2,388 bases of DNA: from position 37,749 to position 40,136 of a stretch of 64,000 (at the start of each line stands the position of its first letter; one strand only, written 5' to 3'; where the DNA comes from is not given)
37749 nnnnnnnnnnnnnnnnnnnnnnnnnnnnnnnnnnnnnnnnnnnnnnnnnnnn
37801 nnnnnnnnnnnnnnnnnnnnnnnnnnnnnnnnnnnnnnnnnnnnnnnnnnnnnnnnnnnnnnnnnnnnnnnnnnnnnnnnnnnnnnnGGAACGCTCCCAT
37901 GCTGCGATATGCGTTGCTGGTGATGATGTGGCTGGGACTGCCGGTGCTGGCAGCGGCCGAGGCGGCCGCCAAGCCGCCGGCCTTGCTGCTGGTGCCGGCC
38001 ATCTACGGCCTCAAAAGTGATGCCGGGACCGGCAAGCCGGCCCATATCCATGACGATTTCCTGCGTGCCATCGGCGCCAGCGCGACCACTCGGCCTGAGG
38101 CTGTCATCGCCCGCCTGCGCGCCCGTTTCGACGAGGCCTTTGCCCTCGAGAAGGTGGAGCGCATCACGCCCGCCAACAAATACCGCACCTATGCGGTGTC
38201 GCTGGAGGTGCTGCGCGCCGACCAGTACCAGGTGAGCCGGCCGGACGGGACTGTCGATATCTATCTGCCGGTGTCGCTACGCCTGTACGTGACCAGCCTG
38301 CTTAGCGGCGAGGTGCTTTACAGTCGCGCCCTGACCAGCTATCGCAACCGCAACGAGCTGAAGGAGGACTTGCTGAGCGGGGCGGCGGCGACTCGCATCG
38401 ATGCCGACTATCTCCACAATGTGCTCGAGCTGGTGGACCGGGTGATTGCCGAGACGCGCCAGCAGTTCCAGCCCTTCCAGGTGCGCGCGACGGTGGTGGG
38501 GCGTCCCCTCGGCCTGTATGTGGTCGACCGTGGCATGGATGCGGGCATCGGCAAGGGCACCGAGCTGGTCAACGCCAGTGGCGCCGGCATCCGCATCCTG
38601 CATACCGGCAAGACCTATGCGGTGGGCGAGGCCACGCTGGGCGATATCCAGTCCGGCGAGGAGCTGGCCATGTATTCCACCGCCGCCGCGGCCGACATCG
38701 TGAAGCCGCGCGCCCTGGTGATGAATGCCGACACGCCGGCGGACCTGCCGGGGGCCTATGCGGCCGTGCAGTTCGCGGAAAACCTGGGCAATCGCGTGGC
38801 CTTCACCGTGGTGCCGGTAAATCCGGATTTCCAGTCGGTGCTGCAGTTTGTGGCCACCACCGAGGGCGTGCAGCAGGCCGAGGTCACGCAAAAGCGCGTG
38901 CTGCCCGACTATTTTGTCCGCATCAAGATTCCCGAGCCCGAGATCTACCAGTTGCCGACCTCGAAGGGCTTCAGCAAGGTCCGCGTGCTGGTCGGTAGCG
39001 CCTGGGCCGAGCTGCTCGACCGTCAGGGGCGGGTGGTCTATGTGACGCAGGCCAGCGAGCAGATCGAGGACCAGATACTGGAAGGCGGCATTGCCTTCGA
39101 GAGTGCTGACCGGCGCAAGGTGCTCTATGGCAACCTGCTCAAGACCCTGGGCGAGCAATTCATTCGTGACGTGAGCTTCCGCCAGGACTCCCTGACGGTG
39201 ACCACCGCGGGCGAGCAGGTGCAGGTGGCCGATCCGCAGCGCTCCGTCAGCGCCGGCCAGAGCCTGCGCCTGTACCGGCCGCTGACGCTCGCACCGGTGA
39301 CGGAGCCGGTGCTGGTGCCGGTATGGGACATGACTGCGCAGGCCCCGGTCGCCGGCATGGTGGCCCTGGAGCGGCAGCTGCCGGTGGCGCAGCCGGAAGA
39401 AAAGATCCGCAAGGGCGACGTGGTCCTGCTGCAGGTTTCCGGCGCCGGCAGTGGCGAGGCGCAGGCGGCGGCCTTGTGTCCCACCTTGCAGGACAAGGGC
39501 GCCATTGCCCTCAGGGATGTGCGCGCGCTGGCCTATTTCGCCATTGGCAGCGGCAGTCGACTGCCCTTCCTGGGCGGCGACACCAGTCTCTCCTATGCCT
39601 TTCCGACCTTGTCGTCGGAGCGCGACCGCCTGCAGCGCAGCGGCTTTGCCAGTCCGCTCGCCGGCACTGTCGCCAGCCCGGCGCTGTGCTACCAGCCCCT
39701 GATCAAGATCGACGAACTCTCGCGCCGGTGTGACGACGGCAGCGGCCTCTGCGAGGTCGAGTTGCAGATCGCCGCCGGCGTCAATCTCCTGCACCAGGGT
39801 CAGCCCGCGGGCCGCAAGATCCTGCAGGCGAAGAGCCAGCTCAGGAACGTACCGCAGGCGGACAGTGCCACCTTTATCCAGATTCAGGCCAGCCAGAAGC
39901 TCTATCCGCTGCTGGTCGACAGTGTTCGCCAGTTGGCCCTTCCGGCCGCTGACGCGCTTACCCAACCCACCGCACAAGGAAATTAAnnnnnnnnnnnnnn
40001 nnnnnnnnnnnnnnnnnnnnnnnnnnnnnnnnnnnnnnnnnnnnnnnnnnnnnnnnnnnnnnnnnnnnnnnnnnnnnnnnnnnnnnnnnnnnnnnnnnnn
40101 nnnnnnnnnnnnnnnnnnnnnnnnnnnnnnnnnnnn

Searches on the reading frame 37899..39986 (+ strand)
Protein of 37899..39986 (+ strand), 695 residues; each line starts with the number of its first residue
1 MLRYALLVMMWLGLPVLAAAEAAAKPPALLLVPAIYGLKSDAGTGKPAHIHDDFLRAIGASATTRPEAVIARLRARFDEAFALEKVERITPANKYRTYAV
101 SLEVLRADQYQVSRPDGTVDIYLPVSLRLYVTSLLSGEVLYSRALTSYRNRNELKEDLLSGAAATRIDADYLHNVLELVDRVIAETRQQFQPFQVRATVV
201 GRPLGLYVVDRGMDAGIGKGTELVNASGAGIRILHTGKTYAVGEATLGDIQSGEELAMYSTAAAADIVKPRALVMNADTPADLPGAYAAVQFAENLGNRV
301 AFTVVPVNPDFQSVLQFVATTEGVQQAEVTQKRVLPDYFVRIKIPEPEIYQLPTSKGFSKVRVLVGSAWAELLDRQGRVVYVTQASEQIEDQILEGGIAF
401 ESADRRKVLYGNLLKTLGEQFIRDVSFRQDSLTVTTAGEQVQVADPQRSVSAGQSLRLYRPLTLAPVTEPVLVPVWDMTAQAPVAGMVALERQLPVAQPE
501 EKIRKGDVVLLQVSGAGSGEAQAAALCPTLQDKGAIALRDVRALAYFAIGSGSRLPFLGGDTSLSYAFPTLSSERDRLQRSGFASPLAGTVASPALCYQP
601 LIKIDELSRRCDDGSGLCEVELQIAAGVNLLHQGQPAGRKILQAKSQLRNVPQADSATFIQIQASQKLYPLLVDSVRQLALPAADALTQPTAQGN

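Call 62: list_cluster_members(proteins=[window:37899-39986:+, window:36307-37887:+, window:29262-30761:-, window:10319-11875:-, window:13914-14738:-])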
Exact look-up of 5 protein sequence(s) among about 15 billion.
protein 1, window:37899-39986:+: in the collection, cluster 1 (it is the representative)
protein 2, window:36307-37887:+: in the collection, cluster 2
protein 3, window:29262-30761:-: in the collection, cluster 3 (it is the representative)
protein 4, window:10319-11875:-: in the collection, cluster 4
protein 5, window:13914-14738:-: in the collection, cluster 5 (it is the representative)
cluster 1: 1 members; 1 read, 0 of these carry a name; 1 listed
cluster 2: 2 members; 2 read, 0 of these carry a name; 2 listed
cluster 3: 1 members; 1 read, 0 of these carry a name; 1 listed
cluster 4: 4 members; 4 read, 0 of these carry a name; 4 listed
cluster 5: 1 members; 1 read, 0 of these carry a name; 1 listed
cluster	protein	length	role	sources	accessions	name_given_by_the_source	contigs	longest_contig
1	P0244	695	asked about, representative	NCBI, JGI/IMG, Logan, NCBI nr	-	-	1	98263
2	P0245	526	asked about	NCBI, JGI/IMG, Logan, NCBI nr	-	-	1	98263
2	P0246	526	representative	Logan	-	-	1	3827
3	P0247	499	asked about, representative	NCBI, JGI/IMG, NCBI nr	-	-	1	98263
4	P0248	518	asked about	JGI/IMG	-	-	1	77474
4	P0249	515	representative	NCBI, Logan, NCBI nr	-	-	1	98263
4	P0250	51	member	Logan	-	-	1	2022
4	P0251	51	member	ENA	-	-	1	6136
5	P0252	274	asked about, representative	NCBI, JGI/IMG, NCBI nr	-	-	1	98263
